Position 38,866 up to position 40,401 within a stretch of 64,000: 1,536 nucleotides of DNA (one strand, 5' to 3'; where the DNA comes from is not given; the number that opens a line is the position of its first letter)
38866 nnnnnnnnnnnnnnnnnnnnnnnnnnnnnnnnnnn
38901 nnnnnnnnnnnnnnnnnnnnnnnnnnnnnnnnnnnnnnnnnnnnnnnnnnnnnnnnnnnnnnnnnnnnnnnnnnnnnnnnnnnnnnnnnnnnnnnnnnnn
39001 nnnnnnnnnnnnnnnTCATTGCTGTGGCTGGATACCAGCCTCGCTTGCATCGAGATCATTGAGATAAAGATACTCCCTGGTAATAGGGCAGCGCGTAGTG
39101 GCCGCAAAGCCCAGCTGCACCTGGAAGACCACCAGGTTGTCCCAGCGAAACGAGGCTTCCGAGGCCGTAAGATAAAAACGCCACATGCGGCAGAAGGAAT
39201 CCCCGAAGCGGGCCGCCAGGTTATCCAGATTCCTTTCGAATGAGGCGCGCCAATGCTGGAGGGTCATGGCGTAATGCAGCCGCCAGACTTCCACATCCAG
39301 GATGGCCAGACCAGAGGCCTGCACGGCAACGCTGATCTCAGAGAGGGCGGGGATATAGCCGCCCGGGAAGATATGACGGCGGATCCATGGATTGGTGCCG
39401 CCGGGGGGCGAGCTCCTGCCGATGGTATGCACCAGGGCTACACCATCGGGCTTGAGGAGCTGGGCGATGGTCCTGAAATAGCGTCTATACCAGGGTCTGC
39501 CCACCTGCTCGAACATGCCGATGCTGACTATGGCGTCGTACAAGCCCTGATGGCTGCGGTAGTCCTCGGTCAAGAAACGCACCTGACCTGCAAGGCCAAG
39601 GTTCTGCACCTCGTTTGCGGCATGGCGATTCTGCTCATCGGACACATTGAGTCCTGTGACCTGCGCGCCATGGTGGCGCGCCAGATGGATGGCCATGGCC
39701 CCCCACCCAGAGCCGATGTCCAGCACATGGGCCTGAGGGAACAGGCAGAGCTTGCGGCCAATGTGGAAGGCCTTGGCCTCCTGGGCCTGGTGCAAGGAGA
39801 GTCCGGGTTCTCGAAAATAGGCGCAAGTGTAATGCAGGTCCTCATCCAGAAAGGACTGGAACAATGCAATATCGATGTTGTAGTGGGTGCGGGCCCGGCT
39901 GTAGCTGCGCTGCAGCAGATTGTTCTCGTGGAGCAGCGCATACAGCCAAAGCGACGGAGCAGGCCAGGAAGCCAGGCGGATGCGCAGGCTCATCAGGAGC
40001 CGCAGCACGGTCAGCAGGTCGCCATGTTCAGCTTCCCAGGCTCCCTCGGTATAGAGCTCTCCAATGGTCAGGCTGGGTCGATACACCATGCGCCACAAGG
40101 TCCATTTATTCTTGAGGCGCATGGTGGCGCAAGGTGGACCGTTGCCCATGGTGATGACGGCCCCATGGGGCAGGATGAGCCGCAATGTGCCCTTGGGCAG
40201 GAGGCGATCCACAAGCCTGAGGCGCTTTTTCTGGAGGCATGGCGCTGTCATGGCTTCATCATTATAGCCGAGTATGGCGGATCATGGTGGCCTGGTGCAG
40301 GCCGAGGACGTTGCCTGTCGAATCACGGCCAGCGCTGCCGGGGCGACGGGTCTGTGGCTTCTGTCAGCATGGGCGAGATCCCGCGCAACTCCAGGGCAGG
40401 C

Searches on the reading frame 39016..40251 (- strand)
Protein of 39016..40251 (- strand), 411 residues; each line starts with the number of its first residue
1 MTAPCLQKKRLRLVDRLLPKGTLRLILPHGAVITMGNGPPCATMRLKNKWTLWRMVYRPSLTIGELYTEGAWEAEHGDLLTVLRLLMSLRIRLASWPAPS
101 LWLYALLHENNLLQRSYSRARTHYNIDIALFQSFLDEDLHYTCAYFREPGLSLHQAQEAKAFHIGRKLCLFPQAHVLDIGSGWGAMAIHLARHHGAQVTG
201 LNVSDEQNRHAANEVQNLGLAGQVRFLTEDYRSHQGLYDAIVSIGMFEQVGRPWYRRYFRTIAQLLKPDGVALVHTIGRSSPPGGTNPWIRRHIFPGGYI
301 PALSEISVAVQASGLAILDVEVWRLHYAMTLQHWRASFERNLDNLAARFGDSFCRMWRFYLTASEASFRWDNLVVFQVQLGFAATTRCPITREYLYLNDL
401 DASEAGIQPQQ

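Call 32: search_protein_families(library=pfam, proteins=[window:39016-40251:-], max_evalue=0.00001)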
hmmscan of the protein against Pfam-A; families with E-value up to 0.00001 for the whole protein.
window:39016-40251:- (411 aa): 6 families
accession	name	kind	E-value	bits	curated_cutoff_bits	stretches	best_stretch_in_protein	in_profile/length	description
PF02353.26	CMAS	-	2e-75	254.1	27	1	115-378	5-273/273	Mycolic acid cyclopropane synthetase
PF13649.12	Methyltransf_25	-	3.9e-15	56.7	27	1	176-270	1-97/97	Methyltransferase domain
PF13489.12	Methyltransf_23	-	5.3e-15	56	27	1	170-341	20-139/164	Methyltransferase domain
PF08241.18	Methyltransf_11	-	1.4e-11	45.3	21.2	1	177-273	1-94/95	Methyltransferase domain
PF08242.18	Methyltransf_12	-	2.2e-11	44.8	30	1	177-271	1-97/98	Methyltransferase domain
PF13847.12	Methyltransf_31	-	6.3e-07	29.6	27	1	173-278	4-113/145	Methyltransferase domain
